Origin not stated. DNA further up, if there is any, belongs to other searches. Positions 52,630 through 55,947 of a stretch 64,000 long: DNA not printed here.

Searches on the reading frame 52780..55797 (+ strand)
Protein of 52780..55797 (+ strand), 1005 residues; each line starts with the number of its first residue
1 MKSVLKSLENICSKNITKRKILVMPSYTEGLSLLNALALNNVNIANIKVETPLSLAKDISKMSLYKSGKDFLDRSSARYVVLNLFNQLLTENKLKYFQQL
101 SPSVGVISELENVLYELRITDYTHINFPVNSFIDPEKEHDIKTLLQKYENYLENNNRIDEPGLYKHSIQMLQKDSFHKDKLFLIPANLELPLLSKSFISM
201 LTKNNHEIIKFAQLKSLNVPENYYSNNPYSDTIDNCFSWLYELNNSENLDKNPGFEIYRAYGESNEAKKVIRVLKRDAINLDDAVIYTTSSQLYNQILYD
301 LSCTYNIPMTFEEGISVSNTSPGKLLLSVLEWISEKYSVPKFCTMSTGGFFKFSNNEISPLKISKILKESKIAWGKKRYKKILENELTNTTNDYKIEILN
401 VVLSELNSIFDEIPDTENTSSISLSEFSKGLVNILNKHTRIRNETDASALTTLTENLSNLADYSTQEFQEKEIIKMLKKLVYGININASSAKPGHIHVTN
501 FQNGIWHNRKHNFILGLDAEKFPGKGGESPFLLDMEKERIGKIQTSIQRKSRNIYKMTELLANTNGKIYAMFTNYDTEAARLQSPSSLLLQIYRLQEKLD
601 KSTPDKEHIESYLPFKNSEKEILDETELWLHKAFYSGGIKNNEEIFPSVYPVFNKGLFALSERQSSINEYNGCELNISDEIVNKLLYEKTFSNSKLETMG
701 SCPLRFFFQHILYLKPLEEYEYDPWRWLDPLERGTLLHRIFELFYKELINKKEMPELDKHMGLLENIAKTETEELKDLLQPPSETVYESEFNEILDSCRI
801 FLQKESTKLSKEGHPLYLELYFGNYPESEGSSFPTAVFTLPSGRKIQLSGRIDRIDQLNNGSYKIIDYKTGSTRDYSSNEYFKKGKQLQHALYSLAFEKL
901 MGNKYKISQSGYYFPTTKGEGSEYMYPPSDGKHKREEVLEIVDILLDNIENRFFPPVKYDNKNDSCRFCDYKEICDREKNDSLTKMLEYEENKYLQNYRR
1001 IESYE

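Call 11: search_protein_families(library=pfam, proteins=[window:52780-55797:+], max_evalue=0.001)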
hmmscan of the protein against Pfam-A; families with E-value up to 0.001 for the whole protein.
window:52780-55797:+ (1005 aa): 1 family
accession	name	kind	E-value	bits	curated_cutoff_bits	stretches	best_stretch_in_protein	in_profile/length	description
PF12705.13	PDDEXK_1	-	2.8e-36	126.2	22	1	690-976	1-247/247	PD-(D/E)XK nuclease superfamily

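Call 54: search_protein_families(library=ncbifam, proteins=[window:52780-55797:+], max_evalue=0.00001)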
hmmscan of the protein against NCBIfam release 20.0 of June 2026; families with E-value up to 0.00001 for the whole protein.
window:52780-55797:+ (1005 aa): 4 families
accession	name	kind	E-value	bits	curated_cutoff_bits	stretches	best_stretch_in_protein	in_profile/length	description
TIGR02773.1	addB_Gpos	equivalog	9.3e-24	83.1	903.7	1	495-893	581-980/1159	helicase-exonuclease AddAB subunit AddB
TIGR02786.1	addB_alphas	equivalog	1.4e-16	59.8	486.5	1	689-895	750-925/1024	double-strand break repair protein AddB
TIGR03623.1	TIGR03623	subfamily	3.9e-16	58.4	299.6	2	845-896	734-783/876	probable DNA repair protein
TIGR00372.1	cas4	equivalog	1.7e-06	28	65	1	844-975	64-178/180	CRISPR-associated protein Cas4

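Call 71: search_protein_families(library=padloc, proteins=[window:52780-55797:+], max_evalue=0.00001)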
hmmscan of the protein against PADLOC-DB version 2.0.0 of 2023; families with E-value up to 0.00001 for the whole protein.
window:52780-55797:+ (1005 aa): 4 families
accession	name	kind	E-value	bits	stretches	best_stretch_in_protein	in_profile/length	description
PDLC01250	Cas4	-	6.3e-08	31.1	1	844-975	58-167/168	"CAS-I,CAS-II,CAS-III,CAS-IV,CAS-V,CAS-VI; acquisition_associated"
PDLC00943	Cas4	-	4.5e-07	28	1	844-975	64-178/180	CRISPR-associated protein Cas4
PDLC00944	Cas4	-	1.4e-06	26.6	1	844-975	63-176/177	Cas4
PDLC01447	Cas4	-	6.3e-06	24.7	0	841-977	47-159/161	"CAS-I,CAS-II,CAS-III,CAS-IV,CAS-V,CAS-VI; acquisition_associated"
